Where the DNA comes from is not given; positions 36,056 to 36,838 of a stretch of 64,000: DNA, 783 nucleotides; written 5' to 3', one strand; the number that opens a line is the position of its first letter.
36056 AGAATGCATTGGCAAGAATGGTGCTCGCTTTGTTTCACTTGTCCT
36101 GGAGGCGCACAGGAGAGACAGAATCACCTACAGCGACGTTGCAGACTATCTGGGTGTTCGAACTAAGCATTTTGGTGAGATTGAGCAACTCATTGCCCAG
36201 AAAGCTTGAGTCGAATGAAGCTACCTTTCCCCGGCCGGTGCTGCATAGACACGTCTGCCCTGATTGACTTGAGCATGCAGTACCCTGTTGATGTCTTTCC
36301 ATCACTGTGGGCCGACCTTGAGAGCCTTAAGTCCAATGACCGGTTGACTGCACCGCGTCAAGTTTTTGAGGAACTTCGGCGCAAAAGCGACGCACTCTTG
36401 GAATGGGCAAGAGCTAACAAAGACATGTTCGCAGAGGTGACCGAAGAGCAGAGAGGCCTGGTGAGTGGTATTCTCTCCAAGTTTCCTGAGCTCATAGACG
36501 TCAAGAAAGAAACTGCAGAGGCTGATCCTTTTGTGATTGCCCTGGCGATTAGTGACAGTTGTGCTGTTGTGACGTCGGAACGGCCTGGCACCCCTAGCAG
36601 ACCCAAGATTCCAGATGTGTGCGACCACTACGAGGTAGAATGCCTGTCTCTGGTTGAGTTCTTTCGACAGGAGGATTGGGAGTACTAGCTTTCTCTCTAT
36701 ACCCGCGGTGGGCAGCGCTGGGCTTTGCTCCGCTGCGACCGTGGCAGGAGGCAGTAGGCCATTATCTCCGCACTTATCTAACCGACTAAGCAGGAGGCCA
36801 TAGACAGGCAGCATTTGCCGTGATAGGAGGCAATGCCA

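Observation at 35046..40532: Two paralogous HTH_XRE-ImmA/IrrE(COG2856) + PIN-like (DUF4411-type) two-gene cassettes bracketing ahcY, followed by an SNase-like nuclease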

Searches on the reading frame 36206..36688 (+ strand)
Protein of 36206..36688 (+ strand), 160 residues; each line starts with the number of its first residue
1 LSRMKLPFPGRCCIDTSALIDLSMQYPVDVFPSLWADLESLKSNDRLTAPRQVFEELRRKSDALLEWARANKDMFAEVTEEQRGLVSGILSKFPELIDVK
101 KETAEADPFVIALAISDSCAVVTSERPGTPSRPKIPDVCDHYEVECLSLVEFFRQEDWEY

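Call 3: search_protein_families(library=pfam, proteins=[window:36206-36688:+], max_evalue=0.1)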
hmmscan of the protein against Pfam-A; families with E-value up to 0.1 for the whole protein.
window:36206-36688:+ (160 aa): 3 families
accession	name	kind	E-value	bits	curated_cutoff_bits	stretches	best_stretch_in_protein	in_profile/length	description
PF14367.12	DUF4411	-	3.4e-33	115.1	23.5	1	13-159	2-158/159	Domain of unknown function (DUF4411)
PF18477.7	PIN_9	-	0.0026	18.4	26.3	1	13-125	2-96/116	PIN like domain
PF18476.7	PIN_8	-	0.084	13.2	26.1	1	14-82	4-69/227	PIN like domain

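Call 4: search_protein_families(library=padloc, proteins=[window:36206-36688:+], max_evalue=0.1)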
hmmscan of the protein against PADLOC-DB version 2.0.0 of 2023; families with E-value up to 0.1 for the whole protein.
window:36206-36688:+ (160 aa): 1 family
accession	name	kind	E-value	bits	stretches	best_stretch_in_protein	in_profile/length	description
PDLC02880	DpdH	-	0.0068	12.6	1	17-114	749-842/1025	DpdH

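Call 5: search_protein_families(library=ncbifam, proteins=[window:36206-36688:+], max_evalue=0.1)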
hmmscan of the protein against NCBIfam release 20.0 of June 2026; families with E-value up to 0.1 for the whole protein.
window:36206-36688:+ (160 aa): 1 family
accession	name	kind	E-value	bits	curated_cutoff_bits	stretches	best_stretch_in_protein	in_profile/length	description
NF038290.1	repM_Acin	exception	0.093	12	250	0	69-113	238-282/304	replication initiation protein RepM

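Call 45: find_homologous_proteins(query=window:36206-36688:+, max_evalue=0.00001)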
Query window:36206-36688:+ (160 aa): 436 proteins with E <= 0.00001 among 524 candidates; the best 120 are listed.
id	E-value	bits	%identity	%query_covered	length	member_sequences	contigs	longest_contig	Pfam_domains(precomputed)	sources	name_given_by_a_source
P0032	5.7e-102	356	100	100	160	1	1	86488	PF14367.13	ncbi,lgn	-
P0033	6.7e-70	252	76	98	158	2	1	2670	PF14367.13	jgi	-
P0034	4.4e-65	236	73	98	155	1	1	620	PF14367.13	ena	-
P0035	1.7e-64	234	71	98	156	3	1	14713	PF14367.13,PF18477.8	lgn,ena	-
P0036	2.1e-56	208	63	98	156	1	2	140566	PF14367.13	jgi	-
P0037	2.2e-55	205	64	98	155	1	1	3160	PF14367.13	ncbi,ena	-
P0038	3.4e-55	204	68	98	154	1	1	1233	PF14367.13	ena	-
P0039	5.7e-55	203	59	98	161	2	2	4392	PF14367.13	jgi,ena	-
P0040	1.2e-54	202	66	98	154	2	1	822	PF14367.13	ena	-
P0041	9.4e-53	196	61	98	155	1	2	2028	PF14367.13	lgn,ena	-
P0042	1.1e-48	183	56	98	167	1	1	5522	PF14367.13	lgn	-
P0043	3.2e-48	182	57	93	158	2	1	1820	PF14367.13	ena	-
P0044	1.4e-47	179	56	96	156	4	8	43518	PF14367.13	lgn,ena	-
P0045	5.8e-46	174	56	96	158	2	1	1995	PF14367.13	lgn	-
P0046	1.6e-44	170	52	96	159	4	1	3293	PF14367.13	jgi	jgi:hypothetical protein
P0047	2.2e-44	169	55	96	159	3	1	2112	PF14367.13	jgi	jgi:hypothetical protein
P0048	3.3e-44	169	54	96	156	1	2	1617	PF14367.13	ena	-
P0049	7.8e-44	167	55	96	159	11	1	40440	PF14367.13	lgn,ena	-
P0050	3.5e-43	165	53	96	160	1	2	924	PF14367.13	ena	-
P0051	7.6e-43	164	53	96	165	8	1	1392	PF14367.13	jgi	-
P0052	8.2e-43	164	52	96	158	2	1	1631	PF14367.13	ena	-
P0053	9.2e-43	164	51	98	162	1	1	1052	PF14367.13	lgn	-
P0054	1.0e-42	164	53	98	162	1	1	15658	PF14367.13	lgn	-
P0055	1.2e-42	163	52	96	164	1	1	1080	PF14367.13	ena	-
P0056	2.3e-42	163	49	92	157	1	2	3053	PF14367.13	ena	-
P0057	2.6e-42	162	51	98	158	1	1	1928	PF14367.13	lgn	-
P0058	3.0e-42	162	51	96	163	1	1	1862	PF14367.13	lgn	-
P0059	1.3e-41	160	54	92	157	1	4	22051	PF14367.13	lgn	-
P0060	3.0e-41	159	53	96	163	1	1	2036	PF14367.13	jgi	jgi:hypothetical protein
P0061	3.6e-41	159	52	96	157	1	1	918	PF01850.28,PF14367.13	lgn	-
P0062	1.9e-40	156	48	97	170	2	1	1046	PF14367.13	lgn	-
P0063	2.7e-40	156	53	93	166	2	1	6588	PF14367.13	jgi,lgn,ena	-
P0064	2.8e-40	156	51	96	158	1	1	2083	PF14367.13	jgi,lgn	jgi:hypothetical protein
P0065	3.3e-40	155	50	98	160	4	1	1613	PF14367.13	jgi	jgi:hypothetical protein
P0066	3.6e-40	155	51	100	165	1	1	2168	PF01850.28,PF14367.13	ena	-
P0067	5.1e-40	155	46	98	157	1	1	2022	PF14367.13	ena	-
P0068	5.9e-40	155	51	97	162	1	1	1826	PF14367.13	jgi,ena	-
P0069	9.1e-40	154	51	100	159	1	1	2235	PF14367.13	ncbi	-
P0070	1.1e-39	154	53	97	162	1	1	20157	PF14367.13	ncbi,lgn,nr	ncbi:MAG: DUF4411 family protein [Deltaproteobacteria bacterium]|nr:DUF4411 family protein [Deltapro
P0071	1.1e-39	154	50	98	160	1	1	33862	PF14367.13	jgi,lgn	jgi:hypothetical protein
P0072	1.3e-39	154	53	93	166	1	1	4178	PF14367.13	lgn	-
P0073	3.9e-39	152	52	98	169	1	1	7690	PF14367.13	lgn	-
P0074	4.9e-39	152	52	98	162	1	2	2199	PF14367.13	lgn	-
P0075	2.1e-38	150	52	92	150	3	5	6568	PF14367.13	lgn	-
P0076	2.9e-38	149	46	93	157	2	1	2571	PF14367.13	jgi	-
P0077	3.7e-38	149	48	93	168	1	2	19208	PF14367.13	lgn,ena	-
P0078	4.4e-38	149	48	93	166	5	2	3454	PF14367.13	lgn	-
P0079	6.7e-38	148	51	96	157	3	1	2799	PF14367.13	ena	-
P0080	6.8e-38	148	51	93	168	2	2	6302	PF14367.13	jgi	-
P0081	9.2e-38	148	53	93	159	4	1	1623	PF14367.13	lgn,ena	-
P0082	1.5e-37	147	49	93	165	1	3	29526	PF14367.13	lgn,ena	-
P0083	2.4e-37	146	51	98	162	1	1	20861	PF14367.13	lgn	-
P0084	4.1e-37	145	48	95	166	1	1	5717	PF14367.13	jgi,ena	-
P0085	4.5e-37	145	48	95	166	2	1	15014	PF14367.13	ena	-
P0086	4.9e-37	145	51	96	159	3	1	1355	PF14367.13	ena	-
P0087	5.8e-37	145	51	96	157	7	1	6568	PF14367.13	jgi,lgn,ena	-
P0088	7.3e-37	145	50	93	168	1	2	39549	PF14367.13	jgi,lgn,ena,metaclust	metaclust:\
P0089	9.8e-37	144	47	93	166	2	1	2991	PF14367.13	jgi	jgi:hypothetical protein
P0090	1.8e-36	143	52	92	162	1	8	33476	PF14367.13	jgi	jgi:hypothetical protein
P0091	1.9e-36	143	50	96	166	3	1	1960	PF14367.13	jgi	jgi:rRNA-processing protein FCF1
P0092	7.0e-36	141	47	93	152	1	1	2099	PF14367.13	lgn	-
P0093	7.0e-36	141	45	93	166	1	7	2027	PF14367.13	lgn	-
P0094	1.4e-35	140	48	96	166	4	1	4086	PF14367.13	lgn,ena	-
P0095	2.7e-35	140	50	88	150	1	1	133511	PF01850.28,PF14367.13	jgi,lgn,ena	-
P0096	1.7e-34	137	50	93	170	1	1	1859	PF14367.13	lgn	-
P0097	1.7e-34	137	48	92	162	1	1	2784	PF14367.13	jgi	-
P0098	1.8e-34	137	48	96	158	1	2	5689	PF14367.13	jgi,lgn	jgi:hypothetical protein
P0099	2.7e-34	136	45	93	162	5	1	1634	PF14367.13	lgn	-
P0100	4.7e-34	136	48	92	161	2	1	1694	PF14367.13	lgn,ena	-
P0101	1.1e-33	134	46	93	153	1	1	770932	PF14367.13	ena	-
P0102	1.2e-33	134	46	96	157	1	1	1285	PF14367.13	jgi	jgi:hypothetical protein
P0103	1.4e-33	134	44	93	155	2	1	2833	PF14367.13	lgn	-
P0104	1.6e-33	134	47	93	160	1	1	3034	PF14367.13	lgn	-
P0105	1.6e-33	134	43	96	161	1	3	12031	PF14367.13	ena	-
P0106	2.4e-33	133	45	93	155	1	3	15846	PF14367.13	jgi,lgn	-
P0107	6.7e-33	132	44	98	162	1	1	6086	PF14367.13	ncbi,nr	ncbi:MAG: DUF4411 family protein [Myxococcota bacterium]|nr:DUF4411 family protein [Myxococcota bact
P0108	6.7e-33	132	43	91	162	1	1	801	PF14367.13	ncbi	-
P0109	8.7e-33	131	48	93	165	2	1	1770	PF14367.13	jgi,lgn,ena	-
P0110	9.6e-33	131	44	94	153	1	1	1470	PF14367.13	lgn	-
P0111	1.3e-32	131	43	91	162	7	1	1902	PF14367.13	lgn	-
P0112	1.8e-32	130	45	93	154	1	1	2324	PF14367.13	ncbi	-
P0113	1.8e-32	130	46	93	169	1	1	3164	PF14367.13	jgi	jgi:rRNA maturation endonuclease Nob1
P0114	2.2e-32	130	43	93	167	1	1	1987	PF14367.13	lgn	-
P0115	2.8e-32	130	46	93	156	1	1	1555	PF14367.13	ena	-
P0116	3.8e-32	129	45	93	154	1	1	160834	PF14367.13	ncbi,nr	ncbi:MAG: DUF4411 family protein [Bryobacter sp.]|nr:DUF4411 family protein [Bryobacter sp.]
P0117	4.2e-32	129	43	91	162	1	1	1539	PF14367.13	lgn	-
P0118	6.7e-32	129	47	96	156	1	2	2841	PF14367.13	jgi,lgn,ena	-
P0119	8.9e-32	128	47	93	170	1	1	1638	PF14367.13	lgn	-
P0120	9.8e-32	128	45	93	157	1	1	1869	PF14367.13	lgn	-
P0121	1.0e-31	128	47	89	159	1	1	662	PF14367.13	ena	-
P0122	1.1e-31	128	44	93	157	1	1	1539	PF14367.13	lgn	-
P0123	1.2e-31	128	45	91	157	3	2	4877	PF14367.13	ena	-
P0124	1.2e-31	128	44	93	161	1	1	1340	PF14367.13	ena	-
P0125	1.4e-31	128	41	91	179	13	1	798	PF14367.13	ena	-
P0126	1.4e-31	127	46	93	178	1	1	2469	PF14367.13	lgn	-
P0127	1.9e-31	127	46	93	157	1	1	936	PF14367.13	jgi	jgi:predicted nucleic acid-binding protein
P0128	2.1e-31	127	44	93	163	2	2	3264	PF14367.13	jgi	jgi:hypothetical protein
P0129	3.5e-31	126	44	92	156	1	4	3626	PF14367.13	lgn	-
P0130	1.0e-30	125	45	93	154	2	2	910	PF14367.13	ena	-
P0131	1.0e-30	125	42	93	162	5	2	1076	PF14367.13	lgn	-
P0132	1.1e-30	125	47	91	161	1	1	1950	PF14367.13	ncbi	-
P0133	1.2e-30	124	41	93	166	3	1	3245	PF14367.13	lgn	-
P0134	2.7e-30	123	44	94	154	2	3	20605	PF01850.28,PF14367.13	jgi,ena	-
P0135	3.6e-30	123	41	93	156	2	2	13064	PF14367.13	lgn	-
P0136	4.3e-30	123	40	92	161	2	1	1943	PF14367.13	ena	-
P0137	5.6e-30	122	43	93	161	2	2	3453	PF14367.13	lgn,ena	-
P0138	6.6e-30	122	44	94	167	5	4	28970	PF14367.13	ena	-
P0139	6.8e-30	122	42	94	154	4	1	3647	PF14367.13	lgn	-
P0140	7.9e-30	122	43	93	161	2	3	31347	PF14367.13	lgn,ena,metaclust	metaclust:\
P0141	8.3e-30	122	44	91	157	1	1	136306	PF14367.13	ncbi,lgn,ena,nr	ncbi:MAG: hypothetical protein BZY80_07175 [SAR202 cluster bacterium Io17-Chloro-G2]|nr:MAG: hypothe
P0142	8.8e-30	122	41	92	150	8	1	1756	PF14367.13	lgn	-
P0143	8.8e-30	122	46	91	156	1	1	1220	PF14367.13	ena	-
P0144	1.2e-29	121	42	94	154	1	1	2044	PF14367.13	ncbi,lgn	-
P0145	1.3e-29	121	42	93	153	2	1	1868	PF14367.13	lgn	-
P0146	2.2e-29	120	47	85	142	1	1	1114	PF14367.13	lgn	-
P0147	2.8e-29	120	42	92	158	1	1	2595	PF14367.13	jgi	jgi:uncharacterized protein DUF4411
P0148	2.9e-29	120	41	93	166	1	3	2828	PF14367.13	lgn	-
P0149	3.8e-29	120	41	93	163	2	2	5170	PF14367.13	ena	-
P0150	4.7e-29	119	42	90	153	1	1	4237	PF14367.13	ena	-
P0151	5.5e-29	119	44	93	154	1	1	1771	PF14367.13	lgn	-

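Call 46: find_encoding_contigs(protein=P0035, flank=5000, max_places=3)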
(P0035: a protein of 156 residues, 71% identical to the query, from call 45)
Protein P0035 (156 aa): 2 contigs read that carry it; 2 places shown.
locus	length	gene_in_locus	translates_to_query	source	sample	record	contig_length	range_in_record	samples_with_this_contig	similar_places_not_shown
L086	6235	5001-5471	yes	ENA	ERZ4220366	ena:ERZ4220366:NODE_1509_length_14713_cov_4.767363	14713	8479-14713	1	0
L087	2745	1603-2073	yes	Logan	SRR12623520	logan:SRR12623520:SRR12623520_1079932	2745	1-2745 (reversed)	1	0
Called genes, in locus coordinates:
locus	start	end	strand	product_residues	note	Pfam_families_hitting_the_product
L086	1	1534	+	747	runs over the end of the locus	PF04851:ResIII, PF00176:SNF2-rel_dom, PF00271:Helicase_C, PF04471:Mrr_cat, PF13156:Mrr_cat_2 (weak), PF22722:NA-iREase1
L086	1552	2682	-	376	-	PF02163:Peptidase_M50, PF00571:CBS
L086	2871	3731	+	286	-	PF01370:Epimerase, PF04321:RmlD_sub_bind, PF01073:3Beta_HSD (weak), PF07993:NAD_binding_4 (weak), PF16363:GDP_Man_Dehyd, PF02719:Polysacc_synt_2 (weak)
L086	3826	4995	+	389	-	PF13560:HTH_31 (faint), PF01381:HTH_3, PF06114:Peptidase_M78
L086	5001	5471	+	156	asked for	PF14367:DUF4411, PF18477:PIN_9 (faint)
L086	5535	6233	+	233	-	?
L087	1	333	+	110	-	?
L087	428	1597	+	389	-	PF13560:HTH_31 (faint), PF01381:HTH_3, PF06114:Peptidase_M78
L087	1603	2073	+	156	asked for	PF14367:DUF4411, PF18477:PIN_9 (faint)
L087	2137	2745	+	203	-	?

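Call 47: find_encoding_contigs(protein=P0036, flank=5000, max_places=3)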
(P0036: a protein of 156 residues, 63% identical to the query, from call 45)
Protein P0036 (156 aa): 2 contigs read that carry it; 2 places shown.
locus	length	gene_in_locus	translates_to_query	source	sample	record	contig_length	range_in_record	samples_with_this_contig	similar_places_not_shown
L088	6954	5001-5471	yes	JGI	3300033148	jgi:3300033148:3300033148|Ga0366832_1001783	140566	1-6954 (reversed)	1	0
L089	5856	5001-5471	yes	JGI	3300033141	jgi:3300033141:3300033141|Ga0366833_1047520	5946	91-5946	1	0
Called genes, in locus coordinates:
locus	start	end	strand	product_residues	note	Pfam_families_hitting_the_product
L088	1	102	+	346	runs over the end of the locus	PF01408:GFO_IDH_MocA, PF02894:GFO_IDH_MocA_C (weak), PF22725:GFO_IDH_MocA_C3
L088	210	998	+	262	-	PF01555:N6_N4_Mtase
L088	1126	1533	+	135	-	-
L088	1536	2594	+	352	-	-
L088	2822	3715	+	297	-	PF01370:Epimerase, PF02719:Polysacc_synt_2, PF04321:RmlD_sub_bind, PF16363:GDP_Man_Dehyd, PF01073:3Beta_HSD (weak), PF07993:NAD_binding_4 (weak)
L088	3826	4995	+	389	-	PF13560:HTH_31 (faint), PF01381:HTH_3 (weak), PF06114:Peptidase_M78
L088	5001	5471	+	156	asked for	PF14367:DUF4411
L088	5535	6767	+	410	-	PF05221:AdoHcyase, PF02826:2-Hacid_dh_C (weak), PF00670:AdoHcyase_NAD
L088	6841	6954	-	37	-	?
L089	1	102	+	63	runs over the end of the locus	?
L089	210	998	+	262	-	PF01555:N6_N4_Mtase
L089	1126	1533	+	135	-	-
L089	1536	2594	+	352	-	-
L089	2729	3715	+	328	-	PF01370:Epimerase, PF02719:Polysacc_synt_2, PF04321:RmlD_sub_bind, PF16363:GDP_Man_Dehyd, PF01073:3Beta_HSD (weak), PF07993:NAD_binding_4 (weak)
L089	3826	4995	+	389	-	PF13560:HTH_31 (faint), PF01381:HTH_3 (weak), PF06114:Peptidase_M78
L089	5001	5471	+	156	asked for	PF14367:DUF4411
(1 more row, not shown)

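Call 89: search_solved_structures(query=window:36206-36688:+, max_evalue=0.1, show_alignments=2)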
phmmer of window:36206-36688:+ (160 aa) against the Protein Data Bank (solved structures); distinct sequences matched with E-value up to 0.1: 2.
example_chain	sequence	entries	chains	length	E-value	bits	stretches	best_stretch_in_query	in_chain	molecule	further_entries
9vzy_D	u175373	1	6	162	9.7e-18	67.8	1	14-159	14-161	DUF4411 family protein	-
9vzz_A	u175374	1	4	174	4.9e-17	65.5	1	27-159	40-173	DUF4411 family protein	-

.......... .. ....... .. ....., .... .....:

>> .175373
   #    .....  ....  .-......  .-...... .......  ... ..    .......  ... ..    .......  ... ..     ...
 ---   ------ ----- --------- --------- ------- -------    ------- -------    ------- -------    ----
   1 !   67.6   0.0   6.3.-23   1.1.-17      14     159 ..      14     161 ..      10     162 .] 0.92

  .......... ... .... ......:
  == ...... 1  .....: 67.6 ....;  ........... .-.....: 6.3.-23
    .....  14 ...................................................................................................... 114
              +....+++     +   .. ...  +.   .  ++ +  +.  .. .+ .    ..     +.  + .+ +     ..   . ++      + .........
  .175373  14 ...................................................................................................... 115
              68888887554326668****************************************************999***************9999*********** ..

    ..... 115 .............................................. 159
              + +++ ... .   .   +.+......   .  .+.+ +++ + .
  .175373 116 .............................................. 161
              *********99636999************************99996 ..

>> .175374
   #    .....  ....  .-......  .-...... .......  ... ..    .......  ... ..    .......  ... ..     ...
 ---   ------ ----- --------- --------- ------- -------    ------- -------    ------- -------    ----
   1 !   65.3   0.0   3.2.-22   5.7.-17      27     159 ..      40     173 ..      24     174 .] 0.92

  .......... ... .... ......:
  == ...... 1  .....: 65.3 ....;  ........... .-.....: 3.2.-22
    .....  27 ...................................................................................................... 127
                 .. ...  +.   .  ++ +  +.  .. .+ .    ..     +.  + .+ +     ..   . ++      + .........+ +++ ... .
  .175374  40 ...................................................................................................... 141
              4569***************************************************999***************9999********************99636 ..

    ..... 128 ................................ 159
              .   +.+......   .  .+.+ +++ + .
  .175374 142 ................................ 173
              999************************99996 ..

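Call 113: search_protein_families(library=phrogs, proteins=[window:36215-36688:+], max_evalue=0.001)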
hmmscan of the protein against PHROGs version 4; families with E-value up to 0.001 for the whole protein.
window:36215-36688:+ (157 aa): 1 family
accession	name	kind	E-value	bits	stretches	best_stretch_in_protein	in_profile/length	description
phrog_11126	-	unknown function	2.1e-22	80.7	1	9-153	4-159/167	-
